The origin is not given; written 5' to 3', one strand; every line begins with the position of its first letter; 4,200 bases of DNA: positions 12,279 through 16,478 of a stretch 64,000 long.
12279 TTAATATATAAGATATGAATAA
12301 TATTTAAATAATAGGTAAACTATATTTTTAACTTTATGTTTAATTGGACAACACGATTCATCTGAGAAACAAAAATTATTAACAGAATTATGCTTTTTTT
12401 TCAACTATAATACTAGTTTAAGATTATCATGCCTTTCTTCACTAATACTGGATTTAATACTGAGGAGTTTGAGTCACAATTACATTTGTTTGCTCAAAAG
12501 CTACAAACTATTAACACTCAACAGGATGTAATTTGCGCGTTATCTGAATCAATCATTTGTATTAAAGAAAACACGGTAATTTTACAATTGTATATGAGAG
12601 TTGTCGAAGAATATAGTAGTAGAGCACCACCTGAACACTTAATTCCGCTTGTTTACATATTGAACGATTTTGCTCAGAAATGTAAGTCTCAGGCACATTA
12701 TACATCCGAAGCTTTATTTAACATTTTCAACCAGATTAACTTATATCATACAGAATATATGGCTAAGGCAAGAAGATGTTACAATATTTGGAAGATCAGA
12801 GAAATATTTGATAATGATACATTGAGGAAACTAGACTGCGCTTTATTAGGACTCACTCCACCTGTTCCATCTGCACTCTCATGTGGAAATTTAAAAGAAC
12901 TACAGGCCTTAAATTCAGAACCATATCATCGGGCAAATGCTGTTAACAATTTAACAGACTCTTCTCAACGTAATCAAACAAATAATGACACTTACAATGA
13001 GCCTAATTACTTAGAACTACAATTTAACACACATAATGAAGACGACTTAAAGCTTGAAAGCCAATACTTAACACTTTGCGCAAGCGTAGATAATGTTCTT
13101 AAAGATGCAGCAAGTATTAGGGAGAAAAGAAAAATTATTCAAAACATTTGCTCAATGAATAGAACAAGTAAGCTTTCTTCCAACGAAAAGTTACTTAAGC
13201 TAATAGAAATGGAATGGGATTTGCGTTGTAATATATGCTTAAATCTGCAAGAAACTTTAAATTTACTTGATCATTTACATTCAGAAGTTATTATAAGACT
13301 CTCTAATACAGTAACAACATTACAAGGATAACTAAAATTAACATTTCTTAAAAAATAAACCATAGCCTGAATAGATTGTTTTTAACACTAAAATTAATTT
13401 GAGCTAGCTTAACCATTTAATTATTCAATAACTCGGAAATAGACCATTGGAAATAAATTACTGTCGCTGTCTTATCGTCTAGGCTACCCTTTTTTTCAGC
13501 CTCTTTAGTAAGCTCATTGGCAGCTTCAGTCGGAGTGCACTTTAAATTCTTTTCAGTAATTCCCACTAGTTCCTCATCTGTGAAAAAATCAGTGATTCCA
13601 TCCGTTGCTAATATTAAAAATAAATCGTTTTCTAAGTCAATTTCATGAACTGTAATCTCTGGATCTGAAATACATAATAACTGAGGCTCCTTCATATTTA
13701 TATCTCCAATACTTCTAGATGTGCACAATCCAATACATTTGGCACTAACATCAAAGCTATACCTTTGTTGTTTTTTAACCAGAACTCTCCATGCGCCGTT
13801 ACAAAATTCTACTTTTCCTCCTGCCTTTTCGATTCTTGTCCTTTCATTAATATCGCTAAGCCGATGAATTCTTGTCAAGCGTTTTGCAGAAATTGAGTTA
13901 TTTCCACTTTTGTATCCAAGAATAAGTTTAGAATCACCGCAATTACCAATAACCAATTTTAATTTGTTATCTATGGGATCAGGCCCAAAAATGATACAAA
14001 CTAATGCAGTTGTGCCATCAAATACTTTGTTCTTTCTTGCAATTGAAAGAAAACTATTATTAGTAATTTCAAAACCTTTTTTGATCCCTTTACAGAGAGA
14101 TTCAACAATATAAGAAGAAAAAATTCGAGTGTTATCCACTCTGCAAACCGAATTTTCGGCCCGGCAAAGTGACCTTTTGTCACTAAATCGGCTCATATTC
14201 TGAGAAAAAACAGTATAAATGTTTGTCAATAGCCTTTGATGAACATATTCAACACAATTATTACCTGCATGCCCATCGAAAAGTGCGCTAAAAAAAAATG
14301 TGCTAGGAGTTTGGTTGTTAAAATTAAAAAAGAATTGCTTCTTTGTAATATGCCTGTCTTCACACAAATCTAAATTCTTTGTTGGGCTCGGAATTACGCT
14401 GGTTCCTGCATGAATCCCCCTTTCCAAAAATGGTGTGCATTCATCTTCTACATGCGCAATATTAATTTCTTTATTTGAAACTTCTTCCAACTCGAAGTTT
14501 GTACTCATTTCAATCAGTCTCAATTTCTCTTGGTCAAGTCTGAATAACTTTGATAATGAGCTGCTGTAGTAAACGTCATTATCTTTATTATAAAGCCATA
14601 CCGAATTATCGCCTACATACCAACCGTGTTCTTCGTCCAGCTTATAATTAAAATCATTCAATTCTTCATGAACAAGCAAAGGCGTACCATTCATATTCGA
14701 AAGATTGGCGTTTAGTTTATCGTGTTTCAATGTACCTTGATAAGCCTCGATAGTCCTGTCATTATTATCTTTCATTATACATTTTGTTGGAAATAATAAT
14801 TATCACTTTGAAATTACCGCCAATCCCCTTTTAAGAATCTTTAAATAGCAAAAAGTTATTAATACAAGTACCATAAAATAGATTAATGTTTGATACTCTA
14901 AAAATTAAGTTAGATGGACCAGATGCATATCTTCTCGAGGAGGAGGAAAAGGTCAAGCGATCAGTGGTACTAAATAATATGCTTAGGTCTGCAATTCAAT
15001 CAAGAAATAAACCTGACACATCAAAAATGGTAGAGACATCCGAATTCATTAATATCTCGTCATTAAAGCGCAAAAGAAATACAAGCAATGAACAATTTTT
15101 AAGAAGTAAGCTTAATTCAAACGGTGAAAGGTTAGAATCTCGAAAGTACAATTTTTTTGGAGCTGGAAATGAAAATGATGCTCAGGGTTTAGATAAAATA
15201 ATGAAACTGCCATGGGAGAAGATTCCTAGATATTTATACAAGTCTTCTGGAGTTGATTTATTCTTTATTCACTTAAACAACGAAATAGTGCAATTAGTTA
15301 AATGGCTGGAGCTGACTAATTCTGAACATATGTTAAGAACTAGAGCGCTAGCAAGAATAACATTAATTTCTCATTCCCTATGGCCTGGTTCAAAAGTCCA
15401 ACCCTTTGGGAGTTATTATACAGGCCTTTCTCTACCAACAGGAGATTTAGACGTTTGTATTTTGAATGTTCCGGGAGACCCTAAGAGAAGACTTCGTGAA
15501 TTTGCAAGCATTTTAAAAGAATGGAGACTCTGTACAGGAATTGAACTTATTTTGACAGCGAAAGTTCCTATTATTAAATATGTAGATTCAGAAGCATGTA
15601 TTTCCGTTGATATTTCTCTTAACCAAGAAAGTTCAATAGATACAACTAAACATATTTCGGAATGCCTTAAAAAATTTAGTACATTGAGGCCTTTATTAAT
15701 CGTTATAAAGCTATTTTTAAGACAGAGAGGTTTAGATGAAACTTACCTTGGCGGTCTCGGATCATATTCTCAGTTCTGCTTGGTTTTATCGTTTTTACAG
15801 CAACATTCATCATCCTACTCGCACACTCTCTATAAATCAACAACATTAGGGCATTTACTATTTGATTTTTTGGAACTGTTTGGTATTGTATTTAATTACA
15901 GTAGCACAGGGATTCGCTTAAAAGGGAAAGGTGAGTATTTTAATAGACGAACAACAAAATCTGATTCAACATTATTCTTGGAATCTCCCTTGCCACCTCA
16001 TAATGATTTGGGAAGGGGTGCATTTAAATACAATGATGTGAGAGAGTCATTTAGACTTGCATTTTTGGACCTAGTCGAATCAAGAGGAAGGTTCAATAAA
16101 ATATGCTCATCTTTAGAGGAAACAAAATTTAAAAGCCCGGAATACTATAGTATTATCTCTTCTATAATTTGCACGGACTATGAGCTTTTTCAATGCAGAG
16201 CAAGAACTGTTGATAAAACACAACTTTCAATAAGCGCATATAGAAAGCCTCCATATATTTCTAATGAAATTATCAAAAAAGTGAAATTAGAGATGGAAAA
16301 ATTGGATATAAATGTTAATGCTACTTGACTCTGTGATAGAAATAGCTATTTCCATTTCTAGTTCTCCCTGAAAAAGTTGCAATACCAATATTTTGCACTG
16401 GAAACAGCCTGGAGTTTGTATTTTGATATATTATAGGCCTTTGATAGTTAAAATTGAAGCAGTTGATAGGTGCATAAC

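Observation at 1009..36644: Recurrent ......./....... and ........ elements in AT-rich upstream regions, with a DP (E2F-partner) factor encoded in the same window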

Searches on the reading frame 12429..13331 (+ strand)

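Call 7: search_protein_families(library=pfam, proteins=[window:12429-13331:+])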
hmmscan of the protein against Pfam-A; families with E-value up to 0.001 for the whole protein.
window:12429-13331:+ (300 aa): 1 family
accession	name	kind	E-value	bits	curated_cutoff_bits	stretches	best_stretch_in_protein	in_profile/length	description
PF04818.19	CID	-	1.7e-09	38.3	23.9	1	20-135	2-120/120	CID domain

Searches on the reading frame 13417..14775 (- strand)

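Call 7: search_protein_families(library=pfam, proteins=[window:13417-14775:-])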
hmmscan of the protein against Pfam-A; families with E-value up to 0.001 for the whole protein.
window:13417-14775:- (452 aa): 2 families
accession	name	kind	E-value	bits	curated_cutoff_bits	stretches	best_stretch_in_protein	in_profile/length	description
PF00481.26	PP2C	-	4.5e-39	135.1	20.3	1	134-433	11-253/255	Protein phosphatase 2C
PF07228.17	SpoIIE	-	0.00057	20.3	25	1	366-437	104-186/192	Stage II sporulation protein E (SpoIIE)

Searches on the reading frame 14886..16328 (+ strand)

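Call 7: search_protein_families(library=pfam, proteins=[window:14886-16328:+])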
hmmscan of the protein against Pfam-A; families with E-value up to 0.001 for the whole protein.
window:14886-16328:+ (480 aa): 3 families
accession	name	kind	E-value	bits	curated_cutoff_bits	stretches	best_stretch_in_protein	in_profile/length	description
PF22600.2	MTPAP-like_central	-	1.7e-21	77.2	27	1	130-256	1-133/139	Poly(A) RNA polymerase, mitochondrial-like, central palm domain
PF03828.24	PAP_assoc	-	8.3e-07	29.6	22.6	1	320-360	1-40/60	Cid1 family poly A polymerase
PF01909.29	NTP_transf_2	-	5.3e-06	27.2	21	1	164-244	10-72/93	Nucleotidyltransferase domain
